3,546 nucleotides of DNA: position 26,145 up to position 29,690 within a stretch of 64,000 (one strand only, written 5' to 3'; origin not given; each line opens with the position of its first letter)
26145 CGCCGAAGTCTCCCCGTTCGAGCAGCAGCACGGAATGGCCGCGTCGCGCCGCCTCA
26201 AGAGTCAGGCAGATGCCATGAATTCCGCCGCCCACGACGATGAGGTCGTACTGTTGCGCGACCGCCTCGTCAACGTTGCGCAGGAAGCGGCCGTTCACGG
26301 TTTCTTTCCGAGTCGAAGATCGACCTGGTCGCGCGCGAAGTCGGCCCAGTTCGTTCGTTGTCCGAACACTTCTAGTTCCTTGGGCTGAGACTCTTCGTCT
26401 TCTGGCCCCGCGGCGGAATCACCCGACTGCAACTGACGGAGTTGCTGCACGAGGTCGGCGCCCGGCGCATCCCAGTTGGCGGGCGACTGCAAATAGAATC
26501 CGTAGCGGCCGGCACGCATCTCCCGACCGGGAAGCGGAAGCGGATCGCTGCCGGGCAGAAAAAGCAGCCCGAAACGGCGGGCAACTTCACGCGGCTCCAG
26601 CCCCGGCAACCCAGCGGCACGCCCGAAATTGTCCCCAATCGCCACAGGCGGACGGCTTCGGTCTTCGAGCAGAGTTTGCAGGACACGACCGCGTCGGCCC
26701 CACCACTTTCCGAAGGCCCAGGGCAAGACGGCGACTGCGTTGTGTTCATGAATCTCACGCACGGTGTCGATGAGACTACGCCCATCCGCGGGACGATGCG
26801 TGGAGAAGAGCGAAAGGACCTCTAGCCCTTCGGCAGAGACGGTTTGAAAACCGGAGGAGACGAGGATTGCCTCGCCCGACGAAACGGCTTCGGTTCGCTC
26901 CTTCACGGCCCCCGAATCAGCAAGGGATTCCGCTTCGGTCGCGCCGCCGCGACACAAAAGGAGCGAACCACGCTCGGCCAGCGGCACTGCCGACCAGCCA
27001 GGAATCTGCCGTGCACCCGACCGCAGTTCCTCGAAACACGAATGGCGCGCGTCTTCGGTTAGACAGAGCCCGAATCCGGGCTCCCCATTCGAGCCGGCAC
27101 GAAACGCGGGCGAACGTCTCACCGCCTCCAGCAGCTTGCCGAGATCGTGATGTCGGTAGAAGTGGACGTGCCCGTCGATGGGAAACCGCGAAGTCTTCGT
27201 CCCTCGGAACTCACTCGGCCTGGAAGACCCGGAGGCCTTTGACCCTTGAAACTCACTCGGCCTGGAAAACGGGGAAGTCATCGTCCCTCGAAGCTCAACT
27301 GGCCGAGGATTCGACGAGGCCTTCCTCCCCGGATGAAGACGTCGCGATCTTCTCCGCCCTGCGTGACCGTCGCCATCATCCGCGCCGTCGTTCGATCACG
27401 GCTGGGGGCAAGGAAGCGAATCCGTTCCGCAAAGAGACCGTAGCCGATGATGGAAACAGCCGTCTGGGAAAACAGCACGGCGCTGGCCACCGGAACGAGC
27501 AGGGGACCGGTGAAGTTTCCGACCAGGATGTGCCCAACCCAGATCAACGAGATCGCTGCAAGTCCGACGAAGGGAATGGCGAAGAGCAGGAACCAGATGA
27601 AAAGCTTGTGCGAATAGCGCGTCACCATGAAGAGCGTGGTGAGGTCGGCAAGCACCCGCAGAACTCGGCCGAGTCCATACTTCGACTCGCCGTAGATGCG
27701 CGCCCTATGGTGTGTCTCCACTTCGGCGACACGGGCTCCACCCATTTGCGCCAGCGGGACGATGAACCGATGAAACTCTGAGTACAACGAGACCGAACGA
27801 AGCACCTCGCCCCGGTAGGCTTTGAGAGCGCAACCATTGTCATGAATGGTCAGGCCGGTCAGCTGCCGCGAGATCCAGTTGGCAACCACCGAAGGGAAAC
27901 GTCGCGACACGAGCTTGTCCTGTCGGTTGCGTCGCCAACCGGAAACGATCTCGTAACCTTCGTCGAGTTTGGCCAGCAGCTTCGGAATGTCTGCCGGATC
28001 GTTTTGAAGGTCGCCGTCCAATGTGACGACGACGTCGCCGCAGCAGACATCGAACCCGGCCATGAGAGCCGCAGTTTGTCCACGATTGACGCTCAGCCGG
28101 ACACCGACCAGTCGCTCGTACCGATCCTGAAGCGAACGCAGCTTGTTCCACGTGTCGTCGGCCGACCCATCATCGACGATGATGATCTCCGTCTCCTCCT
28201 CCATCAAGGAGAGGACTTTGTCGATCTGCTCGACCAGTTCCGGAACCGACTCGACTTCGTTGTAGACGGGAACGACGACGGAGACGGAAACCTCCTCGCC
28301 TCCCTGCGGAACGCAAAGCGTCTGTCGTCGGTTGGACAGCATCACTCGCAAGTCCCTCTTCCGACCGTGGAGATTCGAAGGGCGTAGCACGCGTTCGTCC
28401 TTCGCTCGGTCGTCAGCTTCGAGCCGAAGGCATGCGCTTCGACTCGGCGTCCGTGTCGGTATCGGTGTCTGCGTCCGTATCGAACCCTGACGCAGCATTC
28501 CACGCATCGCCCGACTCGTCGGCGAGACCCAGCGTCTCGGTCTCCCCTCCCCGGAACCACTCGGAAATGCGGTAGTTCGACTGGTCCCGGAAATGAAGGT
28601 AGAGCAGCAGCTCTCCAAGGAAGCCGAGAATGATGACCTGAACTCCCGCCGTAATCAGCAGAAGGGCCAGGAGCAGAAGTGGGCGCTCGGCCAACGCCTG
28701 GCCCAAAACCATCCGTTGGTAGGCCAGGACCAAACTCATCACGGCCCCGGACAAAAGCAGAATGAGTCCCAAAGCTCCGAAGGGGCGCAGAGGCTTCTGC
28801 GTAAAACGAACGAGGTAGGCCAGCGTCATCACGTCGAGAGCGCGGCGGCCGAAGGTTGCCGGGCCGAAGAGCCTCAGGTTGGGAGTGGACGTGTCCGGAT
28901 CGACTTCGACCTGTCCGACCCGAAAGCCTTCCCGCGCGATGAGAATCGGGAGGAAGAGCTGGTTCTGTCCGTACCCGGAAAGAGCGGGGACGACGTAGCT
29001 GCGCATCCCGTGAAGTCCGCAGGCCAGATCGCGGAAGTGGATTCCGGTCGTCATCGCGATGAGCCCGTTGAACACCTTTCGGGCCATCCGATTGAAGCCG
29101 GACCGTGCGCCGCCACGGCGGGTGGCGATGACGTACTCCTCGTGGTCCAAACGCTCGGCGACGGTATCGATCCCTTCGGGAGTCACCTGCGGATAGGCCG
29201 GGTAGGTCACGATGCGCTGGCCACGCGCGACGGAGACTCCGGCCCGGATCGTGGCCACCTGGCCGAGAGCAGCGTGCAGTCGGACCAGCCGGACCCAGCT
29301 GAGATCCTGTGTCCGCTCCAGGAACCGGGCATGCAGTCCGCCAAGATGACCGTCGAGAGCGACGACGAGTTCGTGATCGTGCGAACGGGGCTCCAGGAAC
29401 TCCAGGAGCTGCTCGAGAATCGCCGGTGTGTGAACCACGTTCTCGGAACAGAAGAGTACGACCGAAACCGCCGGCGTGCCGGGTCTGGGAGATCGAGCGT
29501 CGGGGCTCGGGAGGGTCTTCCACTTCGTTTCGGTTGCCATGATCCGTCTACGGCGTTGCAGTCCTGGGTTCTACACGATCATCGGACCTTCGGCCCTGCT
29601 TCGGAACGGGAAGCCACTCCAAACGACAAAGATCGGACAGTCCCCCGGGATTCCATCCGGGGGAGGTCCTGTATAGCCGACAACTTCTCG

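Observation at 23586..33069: Co-directional ~9.5 kb cluster: three GT2 enzymes, an FAD-dependent GlpD-like oxidoreductase, a 'IDGHVHF' hypothetical, DUF5989 and an ABC-2 exporter: candidate uncharacterised lipid-linked glycan pathway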

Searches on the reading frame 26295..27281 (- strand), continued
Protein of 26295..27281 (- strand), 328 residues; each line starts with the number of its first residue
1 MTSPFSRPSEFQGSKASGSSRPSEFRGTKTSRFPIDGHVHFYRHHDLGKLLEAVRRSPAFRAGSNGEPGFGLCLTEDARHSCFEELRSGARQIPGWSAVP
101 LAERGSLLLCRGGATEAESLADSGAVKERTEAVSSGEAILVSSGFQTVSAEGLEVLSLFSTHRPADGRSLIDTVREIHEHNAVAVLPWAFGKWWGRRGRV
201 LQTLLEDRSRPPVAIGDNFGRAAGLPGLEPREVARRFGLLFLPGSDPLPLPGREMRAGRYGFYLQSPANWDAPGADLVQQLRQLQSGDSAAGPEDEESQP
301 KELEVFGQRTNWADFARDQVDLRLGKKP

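Call 78: search_protein_families(library=pfam, proteins=[L052:9386-9925:+, L027:9200-9847:+, L027:7841-8923:+, L018:654-1130:+, L016:5275-6420:+, L028:14200-15216:+, L044:14148-15893:+, L064:14785-15339:+, L043:14611-15285:+, L035:12404-13522:-], max_evalue=0.01)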
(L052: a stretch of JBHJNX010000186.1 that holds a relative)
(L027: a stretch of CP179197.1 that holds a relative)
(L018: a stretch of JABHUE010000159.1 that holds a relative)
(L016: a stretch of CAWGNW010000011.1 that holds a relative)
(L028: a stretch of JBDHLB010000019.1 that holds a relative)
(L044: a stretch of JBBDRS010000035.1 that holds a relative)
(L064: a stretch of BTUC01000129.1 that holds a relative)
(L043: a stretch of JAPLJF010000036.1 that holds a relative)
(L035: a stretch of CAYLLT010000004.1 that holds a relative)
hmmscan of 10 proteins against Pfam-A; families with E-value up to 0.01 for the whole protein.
L052:9386-9925:+ (180 aa): 1 family
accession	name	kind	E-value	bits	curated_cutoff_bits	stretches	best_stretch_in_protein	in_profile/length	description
PF04307.19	YdjM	-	2.1e-17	63.6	29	1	6-168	5-166/176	YdjM inner membrane protein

L027:9200-9847:+ (216 aa): 0 families

L027:7841-8923:+ (361 aa): 1 family
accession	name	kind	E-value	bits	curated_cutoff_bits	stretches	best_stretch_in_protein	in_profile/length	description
PF13469.12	Sulfotransfer_3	-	1e-09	39.4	27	1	57-222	2-146/216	Sulfotransferase family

L018:654-1130:+ (159 aa): 1 family
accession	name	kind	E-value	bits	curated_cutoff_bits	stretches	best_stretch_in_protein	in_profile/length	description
PF10269.14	Tmemb_185A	-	0.003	17.8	23.1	0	40-150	93-190/252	Transmembrane Fragile-X-F protein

L016:5275-6420:+ (382 aa): 5 families
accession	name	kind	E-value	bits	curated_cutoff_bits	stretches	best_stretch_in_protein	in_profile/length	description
PF00534.26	Glycos_transf_1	-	1.1e-28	100.4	26.4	1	195-356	6-169/172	Glycosyl transferases group 1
PF13692.12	Glyco_trans_1_4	-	2.4e-20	73.7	27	1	222-345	20-142/142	Glycosyl transferases group 1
PF13524.12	Glyco_trans_1_2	-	1.4e-09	38.5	25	1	244-373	22-143/144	Glycosyl transferase-like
PF20706.3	GT4-conflict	-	0.0022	17.5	26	1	273-371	273-384/385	Family 4 Glycosyltransferase in conflict systems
PF13439.12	Glyco_transf_4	-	0.0089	16.5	28.5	0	23-175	2-163/170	Glycosyltransferase Family 4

L028:14200-15216:+ (339 aa): 1 family
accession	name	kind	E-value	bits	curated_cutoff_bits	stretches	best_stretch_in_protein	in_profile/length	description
PF02397.22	Bac_transf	-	2.7e-61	206.7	27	2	186-328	42-178/179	Bacterial sugar transferase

L044:14148-15893:+ (582 aa): 7 families
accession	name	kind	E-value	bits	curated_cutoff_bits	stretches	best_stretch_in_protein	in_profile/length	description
PF00005.33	ABC_tran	-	1.5e-32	113.5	25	1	369-518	1-137/137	ABC transporter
PF00664.28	ABC_membrane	-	8.1e-20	72.1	28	1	27-293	7-260/274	ABC transporter transmembrane region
PF02463.25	SMC_N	-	7.4e-05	22.7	40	0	449-562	113-213/220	RecF/RecN/SMC N terminal domain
PF13304.12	AAA_21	-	0.00075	20.1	27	0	381-397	1-17/304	AAA domain, putative AbiEii toxin, Type IV TA system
PF13481.12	AAA_25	-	0.0023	18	27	1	375-396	29-50/195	AAA domain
PF13191.12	AAA_16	-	0.0026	18.7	32.6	0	378-532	23-156/167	AAA ATPase domain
PF13401.12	AAA_22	-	0.0042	17.8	27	0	380-440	6-33/130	AAA domain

L064:14785-15339:+ (185 aa): 1 family
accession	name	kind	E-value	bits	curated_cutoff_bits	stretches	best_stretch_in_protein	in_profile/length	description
PF03706.18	LPG_synthase_TM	-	1.4e-23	84.2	33.4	1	58-184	2-129/302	Lysylphosphatidylglycerol synthase TM region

L043:14611-15285:+ (225 aa): 2 families
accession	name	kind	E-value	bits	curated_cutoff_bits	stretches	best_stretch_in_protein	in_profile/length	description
PF25275.1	Golvesin_C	-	5.2e-09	36.7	31.6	1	58-189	8-128/132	Golvesin C-terminal domain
PF20495.3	DUF6727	-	0.0077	16.5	22.3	0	140-174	71-105/152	Family of unknown function (DUF6727)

L035:12404-13522:- (372 aa): 0 families

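Call 81: fold_search(model_id=the predicted structure, library=pdb)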
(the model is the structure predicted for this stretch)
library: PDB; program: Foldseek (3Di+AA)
matches with E <= 10: 398; with E <= 0.001: 8
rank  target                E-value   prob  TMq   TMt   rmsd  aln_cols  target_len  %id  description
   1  2anu_C                7.4e-05  1.00  0.43  0.60   9.2       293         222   12  Crystal structure of Predicted metal-dependent phosphoesterase (PHP family) (tm0559) from THERMOTOGA MARITIMA at 2.40  (released 2005-10-18)
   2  7rty_A                7.9e-05  1.00  0.43  0.56   7.0       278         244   16  Crystal Structure of PsfC from Pseudomonas syringae PB-5123 (released 2021-09-15)
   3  2anu_A                1.1e-04  1.00  0.43  0.60   8.9       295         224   10  Crystal structure of Predicted metal-dependent phosphoesterase (PHP family) (tm0559) from THERMOTOGA MARITIMA at 2.40  (released 2005-10-18)
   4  2anu_E                1.2e-04  1.00  0.43  0.61   8.7       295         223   11  Crystal structure of Predicted metal-dependent phosphoesterase (PHP family) (tm0559) from THERMOTOGA MARITIMA at 2.40  (released 2005-10-18)
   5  2anu_B                1.4e-04  1.00  0.42  0.59   8.9       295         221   13  Crystal structure of Predicted metal-dependent phosphoesterase (PHP family) (tm0559) from THERMOTOGA MARITIMA at 2.40  (released 2005-10-18)
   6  2anu_F                1.6e-04  1.00  0.42  0.58   8.9       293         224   12  Crystal structure of Predicted metal-dependent phosphoesterase (PHP family) (tm0559) from THERMOTOGA MARITIMA at 2.40  (released 2005-10-18)
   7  2anu_D                3.9e-04  1.00  0.41  0.58   9.0       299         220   12  Crystal structure of Predicted metal-dependent phosphoesterase (PHP family) (tm0559) from THERMOTOGA MARITIMA at 2.40  (released 2005-10-18)
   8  5zb8_A                5.2e-04  1.00  0.40  0.33   7.2       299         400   11  Crystal structure of the novel lesion-specific endonuclease PfuEndoQ from Pyrococcus furiosus (released 2018-04-04)
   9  5zb8_B                1.8e-03  1.00  0.42  0.35   5.8       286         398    8  Crystal structure of the novel lesion-specific endonuclease PfuEndoQ from Pyrococcus furiosus (released 2018-04-04)
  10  7ug9                  4.2e-03  0.97  0.31  0.45   7.3       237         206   14  Crystal structure of RNase AM PHP domain (released 2022-08-31)
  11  5zb8_C                5.0e-03  0.99  0.42  0.35   5.9       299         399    9  Crystal structure of the novel lesion-specific endonuclease PfuEndoQ from Pyrococcus furiosus (released 2018-04-04)
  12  7k30_A                7.7e-03  0.99  0.43  0.37   5.5       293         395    9  Crystal structure of Endonuclease Q complex with 27-mer duplex substrate with dU at the active site (released 2021-03-17)
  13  3o0f                  8.7e-03  0.89  0.30  0.34   8.7       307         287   11  Crystal structure of a putative metal-dependent phosphoesterase (BAD_1165) from bifidobacterium adolescentis atcc 15703  (released 2010-08-25)
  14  2yb1                  1.2e-02  0.91  0.35  0.40   8.9       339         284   14  Structure of an amidohydrolase from Chromobacterium violaceum (EFI target EFI-500202) with bound Mn, AMP and phosphate. (released 2011-03-16)
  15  3e0f                  3.5e-02  0.66  0.31  0.34   7.8       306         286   11  Crystal structure of a putative metal-dependent phosphoesterase (bad_1165) from bifidobacterium adolescentis atcc 15703  (released 2008-09-02)
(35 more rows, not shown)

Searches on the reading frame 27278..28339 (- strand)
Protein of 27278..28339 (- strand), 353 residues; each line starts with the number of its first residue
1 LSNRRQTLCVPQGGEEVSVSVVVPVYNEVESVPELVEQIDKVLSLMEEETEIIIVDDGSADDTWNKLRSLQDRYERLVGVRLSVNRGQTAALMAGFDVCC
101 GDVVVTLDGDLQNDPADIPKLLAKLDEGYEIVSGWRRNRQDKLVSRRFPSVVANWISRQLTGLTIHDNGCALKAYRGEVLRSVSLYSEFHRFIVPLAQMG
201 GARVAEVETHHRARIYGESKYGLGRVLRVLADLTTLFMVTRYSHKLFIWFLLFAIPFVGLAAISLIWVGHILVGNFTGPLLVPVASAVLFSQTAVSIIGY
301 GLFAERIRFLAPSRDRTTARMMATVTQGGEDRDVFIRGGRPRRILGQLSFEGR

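Call 7: search_protein_families(library=ncbifam, proteins=[window:27278-28339:-], max_evalue=0.01)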
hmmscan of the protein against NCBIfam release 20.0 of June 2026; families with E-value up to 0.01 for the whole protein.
window:27278-28339:- (353 aa): 19 families
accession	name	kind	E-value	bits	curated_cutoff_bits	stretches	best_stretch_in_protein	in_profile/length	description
NF007986.1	PRK10714.1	equivalog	6.8e-56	189.6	529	1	18-308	7-294/316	undecaprenyl-phosphate 4-deoxy-4-formamido-L-arabinose transferase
NF047588.1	GlcsyltransPgfSStrep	equivalog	2.1e-33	115.9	500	1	18-301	2-281/308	glycosyltransferase PgfS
TIGR03937.1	PgaC_IcaA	equivalog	3e-18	66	422.3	1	14-124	42-149/407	poly-beta-1,6-N-acetyl-D-glucosamine synthase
NF041875.1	EPS_EpsD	equivalog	9.8e-15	54.8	370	1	19-128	1-107/325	exopolysaccharide biosynthesis glycosyltransferase EpsD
TIGR03965.1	mycofact_glyco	equivalog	2e-13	50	280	1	14-127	70-181/467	mycofactocin biosynthesis glycosyltransferase MftF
NF041391.1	DPhHxTase_Halo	equivalog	1.1e-11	44.2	375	1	25-185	3-155/213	dolichyl-phosphate hexose transferase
NF010496.0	PRK13915.1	equivalog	1.3e-11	44.2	262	1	15-125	29-142/307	glucosyl-3-phosphoglycerate synthase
NF058614.1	PPMAGASynPpgS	equivalog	1e-10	41.5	370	1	19-182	2-164/226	polyprenyl-phospho-N-acetylgalactosaminyl synthase PpgS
NF047683.1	TeichurnBiosyTuaG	equivalog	1.6e-10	41.1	400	1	17-120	6-106/252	teichuronic acid biosynthesis protein TuaG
TIGR04182.1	glyco_TIGR04182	equivalog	1.8e-10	40.7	325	1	19-214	2-193/293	S-layer glycoprotein N-glycosyltransferase AglJ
TIGR04283.1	glyco_like_mftF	equivalog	4.7e-10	39.4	182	1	19-160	1-132/221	TIGR04283 family arsenosugar biosynthesis glycosyltransferase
NF007482.0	PRK10073.1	equivalog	8.5e-10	38.1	423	1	17-122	6-107/334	glycosyltransferase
TIGR03111.1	glyc2_xrt_Gpos1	hypoth_equivalog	6.5e-09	35.1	363.95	1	18-130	50-161/439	TIGR03111 family XrtG-associated glycosyltransferase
TIGR04242.1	nodulat_NodC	equivalog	9.7e-08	31.4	550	1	16-126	47-157/395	chitooligosaccharide synthase NodC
NF050050.1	ProtGlycPglI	equivalog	1.1e-07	31.5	500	1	19-142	4-125/306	GalNAc(5)-diNAcBac-PP-undecaprenol beta-1,3-glucosyltransferase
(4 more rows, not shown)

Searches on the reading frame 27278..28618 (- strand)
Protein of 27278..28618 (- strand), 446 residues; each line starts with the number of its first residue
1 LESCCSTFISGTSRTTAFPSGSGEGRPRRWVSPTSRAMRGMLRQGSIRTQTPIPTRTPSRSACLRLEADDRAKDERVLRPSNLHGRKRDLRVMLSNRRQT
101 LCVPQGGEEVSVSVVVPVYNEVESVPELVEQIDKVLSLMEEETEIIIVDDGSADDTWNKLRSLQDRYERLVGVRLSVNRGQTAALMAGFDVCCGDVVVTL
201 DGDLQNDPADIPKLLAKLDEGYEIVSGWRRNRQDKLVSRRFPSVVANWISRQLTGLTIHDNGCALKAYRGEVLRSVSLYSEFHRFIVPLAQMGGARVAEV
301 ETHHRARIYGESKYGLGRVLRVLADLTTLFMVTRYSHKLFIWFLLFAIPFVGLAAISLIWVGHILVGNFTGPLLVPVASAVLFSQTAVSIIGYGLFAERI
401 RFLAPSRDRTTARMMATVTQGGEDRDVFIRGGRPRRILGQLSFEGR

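Call 5: search_protein_families(library=pfam, proteins=[window:27278-28618:-], max_evalue=0.01)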
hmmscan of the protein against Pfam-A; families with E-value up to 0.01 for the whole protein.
window:27278-28618:- (446 aa): 4 families
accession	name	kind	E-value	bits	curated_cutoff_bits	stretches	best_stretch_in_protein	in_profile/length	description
PF00535.33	Glycos_transf_2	-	8.5e-31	107.6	23.3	1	113-273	1-164/168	Glycosyl transferase family 2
PF10111.15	Glyco_tranf_2_2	-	8.4e-07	29.2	27.3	1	113-206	1-94/276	Glycosyltransferase like family 2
PF13641.12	Glyco_tranf_2_3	-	2.2e-05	25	27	1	112-233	3-127/230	Glycosyltransferase like family 2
PF04123.18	DUF373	-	0.0096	15.8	28.3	1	106-156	62-112/335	Domain of unknown function (DUF373)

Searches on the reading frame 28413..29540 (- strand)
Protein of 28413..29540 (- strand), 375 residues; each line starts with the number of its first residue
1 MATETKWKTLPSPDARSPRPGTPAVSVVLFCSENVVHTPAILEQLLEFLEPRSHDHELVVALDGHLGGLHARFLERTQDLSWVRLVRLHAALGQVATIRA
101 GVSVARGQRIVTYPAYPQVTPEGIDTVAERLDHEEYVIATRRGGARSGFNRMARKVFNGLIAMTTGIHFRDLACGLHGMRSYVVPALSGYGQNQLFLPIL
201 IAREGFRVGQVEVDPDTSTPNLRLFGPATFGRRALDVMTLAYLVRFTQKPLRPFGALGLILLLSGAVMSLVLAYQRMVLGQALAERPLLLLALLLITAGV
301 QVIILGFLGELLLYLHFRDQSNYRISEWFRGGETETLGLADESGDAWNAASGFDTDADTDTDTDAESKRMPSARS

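Call 5: search_protein_families(library=pfam, proteins=[window:28413-29540:-], max_evalue=0.01)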
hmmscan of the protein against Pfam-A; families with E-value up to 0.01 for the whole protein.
window:28413-29540:- (375 aa): 0 families

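Call 7: search_protein_families(library=ncbifam, proteins=[window:28413-29540:-], max_evalue=0.01)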
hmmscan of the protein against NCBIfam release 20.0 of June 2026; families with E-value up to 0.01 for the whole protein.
window:28413-29540:- (375 aa): 3 families
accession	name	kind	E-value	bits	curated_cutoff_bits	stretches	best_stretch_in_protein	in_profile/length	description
NF007986.1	PRK10714.1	equivalog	5.5e-24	84.7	529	1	25-319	8-302/316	undecaprenyl-phosphate 4-deoxy-4-formamido-L-arabinose transferase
NF047588.1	GlcsyltransPgfSStrep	equivalog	2e-08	33.8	500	1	29-313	9-288/308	glycosyltransferase PgfS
TIGR04182.1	glyco_TIGR04182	equivalog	2.5e-08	33.7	325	1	143-317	115-287/293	S-layer glycoprotein N-glycosyltransferase AglJ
